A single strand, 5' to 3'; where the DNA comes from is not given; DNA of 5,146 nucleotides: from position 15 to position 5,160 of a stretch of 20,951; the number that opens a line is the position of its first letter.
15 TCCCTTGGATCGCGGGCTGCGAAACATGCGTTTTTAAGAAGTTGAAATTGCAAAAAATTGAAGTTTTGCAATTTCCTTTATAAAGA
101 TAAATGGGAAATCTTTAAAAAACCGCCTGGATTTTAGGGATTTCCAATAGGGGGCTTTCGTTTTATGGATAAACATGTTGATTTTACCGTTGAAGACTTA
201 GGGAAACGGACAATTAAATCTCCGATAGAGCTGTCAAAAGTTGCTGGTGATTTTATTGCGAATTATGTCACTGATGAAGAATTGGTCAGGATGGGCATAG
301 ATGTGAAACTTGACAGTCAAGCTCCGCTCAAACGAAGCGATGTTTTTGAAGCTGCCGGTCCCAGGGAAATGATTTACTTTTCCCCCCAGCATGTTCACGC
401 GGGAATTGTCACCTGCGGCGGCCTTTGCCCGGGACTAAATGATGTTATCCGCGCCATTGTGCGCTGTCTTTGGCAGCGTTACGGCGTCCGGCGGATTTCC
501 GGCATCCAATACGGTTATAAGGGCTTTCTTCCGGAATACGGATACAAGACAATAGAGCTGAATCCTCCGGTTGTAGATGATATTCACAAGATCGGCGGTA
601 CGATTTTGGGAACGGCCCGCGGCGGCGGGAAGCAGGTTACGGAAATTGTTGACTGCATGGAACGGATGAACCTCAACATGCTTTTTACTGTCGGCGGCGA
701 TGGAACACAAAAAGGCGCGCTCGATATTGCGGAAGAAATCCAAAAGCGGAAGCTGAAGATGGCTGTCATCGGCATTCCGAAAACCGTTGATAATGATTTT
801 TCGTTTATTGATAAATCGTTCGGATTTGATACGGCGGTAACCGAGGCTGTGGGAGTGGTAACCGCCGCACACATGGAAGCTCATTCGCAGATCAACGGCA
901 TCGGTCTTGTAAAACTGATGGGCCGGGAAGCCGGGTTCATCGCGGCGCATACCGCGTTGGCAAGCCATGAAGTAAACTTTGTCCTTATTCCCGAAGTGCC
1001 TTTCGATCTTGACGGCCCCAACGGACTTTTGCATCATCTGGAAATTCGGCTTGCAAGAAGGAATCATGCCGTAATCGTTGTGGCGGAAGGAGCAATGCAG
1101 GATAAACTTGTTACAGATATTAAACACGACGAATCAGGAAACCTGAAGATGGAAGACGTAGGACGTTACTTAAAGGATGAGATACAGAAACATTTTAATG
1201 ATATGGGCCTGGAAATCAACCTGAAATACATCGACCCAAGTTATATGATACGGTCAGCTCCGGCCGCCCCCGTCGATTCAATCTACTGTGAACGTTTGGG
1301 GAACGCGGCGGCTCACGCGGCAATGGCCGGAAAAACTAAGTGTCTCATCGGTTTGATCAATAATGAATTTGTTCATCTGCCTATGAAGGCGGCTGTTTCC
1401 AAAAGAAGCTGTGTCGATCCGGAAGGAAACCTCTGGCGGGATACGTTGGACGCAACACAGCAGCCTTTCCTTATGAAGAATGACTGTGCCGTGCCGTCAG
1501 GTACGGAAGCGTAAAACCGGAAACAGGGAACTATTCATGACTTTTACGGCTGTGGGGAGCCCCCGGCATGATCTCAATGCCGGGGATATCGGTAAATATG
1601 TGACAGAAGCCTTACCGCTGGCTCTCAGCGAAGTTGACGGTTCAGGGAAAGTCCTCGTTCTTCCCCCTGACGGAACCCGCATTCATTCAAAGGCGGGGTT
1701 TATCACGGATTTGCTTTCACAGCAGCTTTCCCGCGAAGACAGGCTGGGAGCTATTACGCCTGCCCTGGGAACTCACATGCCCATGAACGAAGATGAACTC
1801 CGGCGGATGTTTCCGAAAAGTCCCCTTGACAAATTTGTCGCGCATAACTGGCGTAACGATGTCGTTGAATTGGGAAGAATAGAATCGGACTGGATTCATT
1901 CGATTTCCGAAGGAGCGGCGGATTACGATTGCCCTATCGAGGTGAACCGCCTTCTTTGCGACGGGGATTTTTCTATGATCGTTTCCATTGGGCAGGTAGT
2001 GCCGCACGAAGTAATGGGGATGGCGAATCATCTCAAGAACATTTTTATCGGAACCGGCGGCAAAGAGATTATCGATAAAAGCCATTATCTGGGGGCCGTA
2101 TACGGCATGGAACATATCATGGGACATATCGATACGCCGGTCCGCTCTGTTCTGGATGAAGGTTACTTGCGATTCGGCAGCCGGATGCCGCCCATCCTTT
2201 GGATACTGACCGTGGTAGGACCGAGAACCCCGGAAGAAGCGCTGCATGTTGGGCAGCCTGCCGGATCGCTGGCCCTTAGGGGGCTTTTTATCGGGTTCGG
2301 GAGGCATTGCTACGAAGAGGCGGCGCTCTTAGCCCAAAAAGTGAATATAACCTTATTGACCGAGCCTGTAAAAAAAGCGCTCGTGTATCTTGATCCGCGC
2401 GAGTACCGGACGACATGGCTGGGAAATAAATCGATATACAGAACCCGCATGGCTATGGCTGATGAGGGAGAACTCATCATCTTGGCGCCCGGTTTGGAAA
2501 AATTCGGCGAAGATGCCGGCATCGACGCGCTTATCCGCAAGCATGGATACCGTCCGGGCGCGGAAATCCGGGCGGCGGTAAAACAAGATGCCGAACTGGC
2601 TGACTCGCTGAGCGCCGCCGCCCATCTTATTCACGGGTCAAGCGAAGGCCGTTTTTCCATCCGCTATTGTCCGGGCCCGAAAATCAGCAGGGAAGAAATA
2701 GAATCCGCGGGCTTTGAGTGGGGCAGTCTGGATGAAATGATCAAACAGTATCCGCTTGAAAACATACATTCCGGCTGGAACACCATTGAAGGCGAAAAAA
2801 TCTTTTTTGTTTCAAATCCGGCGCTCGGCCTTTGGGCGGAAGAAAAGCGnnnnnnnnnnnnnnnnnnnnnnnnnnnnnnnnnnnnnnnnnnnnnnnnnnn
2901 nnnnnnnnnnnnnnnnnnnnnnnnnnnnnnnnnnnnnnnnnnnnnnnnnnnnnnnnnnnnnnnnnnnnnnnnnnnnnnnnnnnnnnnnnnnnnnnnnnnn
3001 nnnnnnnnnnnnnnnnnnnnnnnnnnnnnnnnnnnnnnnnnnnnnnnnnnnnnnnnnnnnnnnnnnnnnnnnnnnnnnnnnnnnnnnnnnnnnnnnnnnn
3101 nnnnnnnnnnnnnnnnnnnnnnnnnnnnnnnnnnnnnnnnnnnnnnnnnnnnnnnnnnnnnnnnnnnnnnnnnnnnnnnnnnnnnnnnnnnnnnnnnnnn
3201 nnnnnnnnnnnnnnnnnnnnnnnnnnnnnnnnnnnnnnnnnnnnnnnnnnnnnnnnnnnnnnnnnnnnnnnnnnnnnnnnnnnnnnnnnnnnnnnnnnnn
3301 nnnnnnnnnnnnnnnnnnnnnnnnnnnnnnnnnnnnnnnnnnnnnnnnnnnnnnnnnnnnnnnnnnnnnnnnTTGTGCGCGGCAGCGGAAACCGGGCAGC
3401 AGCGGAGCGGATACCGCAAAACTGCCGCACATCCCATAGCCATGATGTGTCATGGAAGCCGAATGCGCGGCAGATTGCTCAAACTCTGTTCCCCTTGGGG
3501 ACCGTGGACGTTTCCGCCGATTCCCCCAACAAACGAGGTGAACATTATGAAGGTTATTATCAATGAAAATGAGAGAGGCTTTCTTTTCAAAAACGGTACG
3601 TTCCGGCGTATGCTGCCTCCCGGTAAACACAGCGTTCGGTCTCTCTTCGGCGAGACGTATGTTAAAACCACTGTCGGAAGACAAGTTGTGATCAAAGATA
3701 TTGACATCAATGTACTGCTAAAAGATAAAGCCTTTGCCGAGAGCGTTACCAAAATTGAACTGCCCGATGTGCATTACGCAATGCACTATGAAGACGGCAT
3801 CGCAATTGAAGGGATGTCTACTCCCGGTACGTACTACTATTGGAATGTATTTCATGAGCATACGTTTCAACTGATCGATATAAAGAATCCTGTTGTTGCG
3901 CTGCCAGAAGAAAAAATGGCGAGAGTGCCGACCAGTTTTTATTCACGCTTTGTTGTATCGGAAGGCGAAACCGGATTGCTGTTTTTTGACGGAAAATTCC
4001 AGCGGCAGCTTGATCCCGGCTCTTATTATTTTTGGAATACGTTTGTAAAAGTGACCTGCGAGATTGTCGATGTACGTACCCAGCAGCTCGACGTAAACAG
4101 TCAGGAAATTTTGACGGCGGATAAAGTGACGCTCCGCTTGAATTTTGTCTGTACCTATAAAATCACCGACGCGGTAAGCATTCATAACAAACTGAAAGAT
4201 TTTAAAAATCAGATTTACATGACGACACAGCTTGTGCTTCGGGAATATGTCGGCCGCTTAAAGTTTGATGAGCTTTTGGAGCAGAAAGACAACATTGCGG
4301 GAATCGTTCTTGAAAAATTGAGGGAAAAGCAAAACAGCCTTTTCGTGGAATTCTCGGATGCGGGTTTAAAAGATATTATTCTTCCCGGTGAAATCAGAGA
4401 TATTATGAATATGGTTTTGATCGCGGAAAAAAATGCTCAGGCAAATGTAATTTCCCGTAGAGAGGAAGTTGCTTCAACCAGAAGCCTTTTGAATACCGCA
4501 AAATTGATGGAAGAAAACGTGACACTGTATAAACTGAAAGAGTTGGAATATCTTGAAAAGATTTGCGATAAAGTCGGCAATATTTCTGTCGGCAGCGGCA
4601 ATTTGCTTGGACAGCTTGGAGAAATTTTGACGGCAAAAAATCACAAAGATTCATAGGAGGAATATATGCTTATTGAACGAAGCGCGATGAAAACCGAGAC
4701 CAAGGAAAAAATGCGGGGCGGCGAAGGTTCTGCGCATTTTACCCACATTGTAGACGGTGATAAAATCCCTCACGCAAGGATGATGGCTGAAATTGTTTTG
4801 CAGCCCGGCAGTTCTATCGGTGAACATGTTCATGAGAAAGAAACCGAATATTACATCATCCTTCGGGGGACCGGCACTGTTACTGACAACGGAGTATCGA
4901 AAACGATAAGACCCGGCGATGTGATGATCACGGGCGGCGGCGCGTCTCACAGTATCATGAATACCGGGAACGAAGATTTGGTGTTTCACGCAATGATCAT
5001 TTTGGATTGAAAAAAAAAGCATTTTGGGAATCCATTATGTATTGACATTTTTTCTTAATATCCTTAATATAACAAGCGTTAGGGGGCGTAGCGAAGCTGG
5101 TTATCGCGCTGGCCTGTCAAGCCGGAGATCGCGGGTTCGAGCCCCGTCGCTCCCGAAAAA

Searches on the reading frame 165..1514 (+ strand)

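Call 9: search_protein_families(library=pfam, proteins=[window:165-1514:+], max_evalue=1)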
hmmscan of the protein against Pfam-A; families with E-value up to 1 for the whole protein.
window:165-1514:+ (449 aa): 5 families
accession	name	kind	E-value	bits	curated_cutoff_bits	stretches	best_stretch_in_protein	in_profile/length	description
PF00365.25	PFK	-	1.4e-62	212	30.9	1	79-385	2-276/277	Phosphofructokinase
PF00781.29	DAGK_cat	-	0.006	16.6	23.6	1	156-213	42-96/125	Diacylglycerol kinase catalytic domain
PF01513.26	NAD_kinase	-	0.024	15.4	25.5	1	157-205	60-103/130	ATP-NAD kinase N-terminal domain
PF19623.4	DUF6128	-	0.05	14.1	27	1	198-226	67-95/113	Family of unknown function (DUF6128)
PF15219.11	TEX12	-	0.23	12.2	27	1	331-378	17-63/85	Testis-expressed 12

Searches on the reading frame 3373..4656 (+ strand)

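Call 9: search_protein_families(library=pfam, proteins=[window:3373-4656:+], max_evalue=1)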
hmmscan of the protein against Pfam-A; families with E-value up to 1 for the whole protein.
window:3373-4656:+ (427 aa): 2 families
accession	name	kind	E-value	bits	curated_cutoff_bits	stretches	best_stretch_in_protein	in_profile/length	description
PF01145.31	Band_7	-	1.4e-30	107.1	23.6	1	194-365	2-175/176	SPFH domain / Band 7 family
PF08406.16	CbbQ_C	-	0.15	12.8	20.6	1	346-383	18-54/85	CbbQ/NirQ/NorQ C-terminal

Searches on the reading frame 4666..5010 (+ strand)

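Call 9: search_protein_families(library=pfam, proteins=[window:4666-5010:+], max_evalue=1)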
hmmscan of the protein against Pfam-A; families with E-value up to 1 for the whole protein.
window:4666-5010:+ (114 aa): 8 families
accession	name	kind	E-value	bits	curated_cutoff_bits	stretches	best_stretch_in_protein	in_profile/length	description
PF07883.17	Cupin_2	-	1.3e-15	57.3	27.2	1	43-108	3-67/70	Cupin domain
PF00190.28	Cupin_1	-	5.8e-09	36.1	22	1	39-107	34-109/151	Cupin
PF14667.12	Polysacc_synt_C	-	4.6e-05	23.9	28.7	1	43-107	23-95/111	Polysaccharide biosynthesis C-terminal domain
PF05899.18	Cupin_3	-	0.00042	20.4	23.5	1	55-88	21-55/74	EutQ-like cupin domain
PF01050.24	MannoseP_isomer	-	0.0013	19.4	23.6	1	41-103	31-93/116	Mannose-6-phosphate isomerase C-terminal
PF02311.25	AraC_binding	-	0.0018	18.4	21.1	1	47-108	12-72/135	AraC-like ligand binding domain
PF12973.13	Cupin_7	-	0.002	18.4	27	1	43-100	38-90/105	ChrR Cupin-like domain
PF12852.13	Cupin_6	-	0.011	15.9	26.7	1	36-99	13-76/183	Cupin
